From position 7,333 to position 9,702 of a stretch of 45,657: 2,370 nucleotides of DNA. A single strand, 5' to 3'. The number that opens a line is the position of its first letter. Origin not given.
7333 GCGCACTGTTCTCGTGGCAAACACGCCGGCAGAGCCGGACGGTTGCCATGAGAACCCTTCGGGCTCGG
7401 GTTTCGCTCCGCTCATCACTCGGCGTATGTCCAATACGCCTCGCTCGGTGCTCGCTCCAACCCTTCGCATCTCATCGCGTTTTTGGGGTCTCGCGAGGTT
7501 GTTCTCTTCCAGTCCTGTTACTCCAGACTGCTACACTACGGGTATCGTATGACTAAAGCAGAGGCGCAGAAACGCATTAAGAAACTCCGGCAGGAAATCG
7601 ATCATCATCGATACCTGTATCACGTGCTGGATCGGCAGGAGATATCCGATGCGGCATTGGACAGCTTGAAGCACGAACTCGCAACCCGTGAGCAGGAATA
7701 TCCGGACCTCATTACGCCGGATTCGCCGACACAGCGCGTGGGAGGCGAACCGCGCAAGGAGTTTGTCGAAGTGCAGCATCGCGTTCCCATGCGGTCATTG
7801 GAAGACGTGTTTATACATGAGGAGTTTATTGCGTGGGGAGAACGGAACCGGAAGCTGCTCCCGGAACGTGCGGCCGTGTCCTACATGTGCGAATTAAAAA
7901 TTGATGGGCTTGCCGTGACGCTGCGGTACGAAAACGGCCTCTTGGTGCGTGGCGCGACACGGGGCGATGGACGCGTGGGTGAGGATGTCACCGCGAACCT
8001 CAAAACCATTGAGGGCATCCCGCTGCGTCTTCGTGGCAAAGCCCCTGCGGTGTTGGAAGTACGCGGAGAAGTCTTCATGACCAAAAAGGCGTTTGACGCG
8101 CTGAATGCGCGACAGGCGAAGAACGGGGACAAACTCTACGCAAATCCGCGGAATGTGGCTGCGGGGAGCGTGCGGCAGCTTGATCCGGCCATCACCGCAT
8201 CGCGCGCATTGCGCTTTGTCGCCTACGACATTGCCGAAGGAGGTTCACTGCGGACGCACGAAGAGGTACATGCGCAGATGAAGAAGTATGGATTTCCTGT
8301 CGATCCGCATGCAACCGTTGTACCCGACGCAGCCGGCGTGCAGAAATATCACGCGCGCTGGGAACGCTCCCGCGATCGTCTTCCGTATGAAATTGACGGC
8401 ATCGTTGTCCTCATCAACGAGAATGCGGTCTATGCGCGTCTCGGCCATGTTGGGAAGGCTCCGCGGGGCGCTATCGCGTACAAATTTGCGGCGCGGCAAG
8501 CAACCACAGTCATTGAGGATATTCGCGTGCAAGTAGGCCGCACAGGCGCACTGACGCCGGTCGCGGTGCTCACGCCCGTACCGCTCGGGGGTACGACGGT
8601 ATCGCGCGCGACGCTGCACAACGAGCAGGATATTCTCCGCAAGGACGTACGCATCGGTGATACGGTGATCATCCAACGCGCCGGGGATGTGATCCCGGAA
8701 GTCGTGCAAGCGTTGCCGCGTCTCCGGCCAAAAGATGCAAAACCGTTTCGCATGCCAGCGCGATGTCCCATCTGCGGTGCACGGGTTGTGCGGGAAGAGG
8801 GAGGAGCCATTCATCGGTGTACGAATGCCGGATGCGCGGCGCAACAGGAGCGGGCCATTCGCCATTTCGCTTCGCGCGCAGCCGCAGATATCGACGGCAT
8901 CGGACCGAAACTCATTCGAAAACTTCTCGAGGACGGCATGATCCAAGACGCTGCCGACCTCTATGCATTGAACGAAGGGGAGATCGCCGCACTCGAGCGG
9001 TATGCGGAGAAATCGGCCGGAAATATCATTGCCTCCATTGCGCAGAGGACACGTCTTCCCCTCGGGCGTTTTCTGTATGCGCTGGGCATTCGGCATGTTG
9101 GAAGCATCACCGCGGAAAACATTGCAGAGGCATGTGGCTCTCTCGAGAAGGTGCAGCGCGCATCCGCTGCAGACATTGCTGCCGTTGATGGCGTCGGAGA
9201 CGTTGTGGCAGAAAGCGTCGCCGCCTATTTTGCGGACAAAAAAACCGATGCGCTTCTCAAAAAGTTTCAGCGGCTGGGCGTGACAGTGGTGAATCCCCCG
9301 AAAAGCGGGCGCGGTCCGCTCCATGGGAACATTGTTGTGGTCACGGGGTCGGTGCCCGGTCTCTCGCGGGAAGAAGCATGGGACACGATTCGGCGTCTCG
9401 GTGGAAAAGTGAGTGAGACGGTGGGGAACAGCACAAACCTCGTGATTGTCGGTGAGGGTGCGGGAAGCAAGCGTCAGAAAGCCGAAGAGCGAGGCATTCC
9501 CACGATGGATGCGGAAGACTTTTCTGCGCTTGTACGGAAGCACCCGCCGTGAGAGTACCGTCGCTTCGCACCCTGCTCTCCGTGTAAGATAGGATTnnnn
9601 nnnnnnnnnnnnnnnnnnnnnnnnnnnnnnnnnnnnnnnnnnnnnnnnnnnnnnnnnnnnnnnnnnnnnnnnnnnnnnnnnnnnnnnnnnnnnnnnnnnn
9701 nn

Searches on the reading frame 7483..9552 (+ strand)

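Call 8: search_protein_families(library=pfam, proteins=[window:7483-9552:+], max_evalue=0.00001)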
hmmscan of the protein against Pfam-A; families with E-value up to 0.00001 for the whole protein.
window:7483-9552:+ (689 aa): 8 families
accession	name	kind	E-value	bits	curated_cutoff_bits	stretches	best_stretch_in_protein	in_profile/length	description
PF01653.23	DNA_ligase_aden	-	9e-90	301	27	1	93-337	3-252/253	NAD-dependent DNA ligase adenylation domain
PF03120.22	DNA_ligase_OB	-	8.5e-34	115.7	32.9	1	341-418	1-78/79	NAD-dependent DNA ligase OB-fold domain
PF12826.13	HHH_2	-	1.4e-19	70.5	27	1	529-591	1-63/64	Helix-hairpin-helix motif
PF14520.12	HHH_5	-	1.3e-12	48.4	27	0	468-519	5-55/57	Helix-hairpin-helix domain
PF00533.33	BRCT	-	5.9e-10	39.7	21.3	1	611-679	4-73/78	BRCA1 C Terminus (BRCT) domain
PF03119.21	DNA_ligase_ZBD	-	9e-10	38.7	25.8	1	427-453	1-27/27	NAD-dependent DNA ligase C4 zinc finger domain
PF12738.14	PTCB-BRCT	-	1.4e-06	28.6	22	1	619-676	3-60/63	twin BRCT domain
PF22745.1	Nlig-Ia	-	1.5e-06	29.2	27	1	29-78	3-52/92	DNA ligase-like, N-terminal NAD+-binding domain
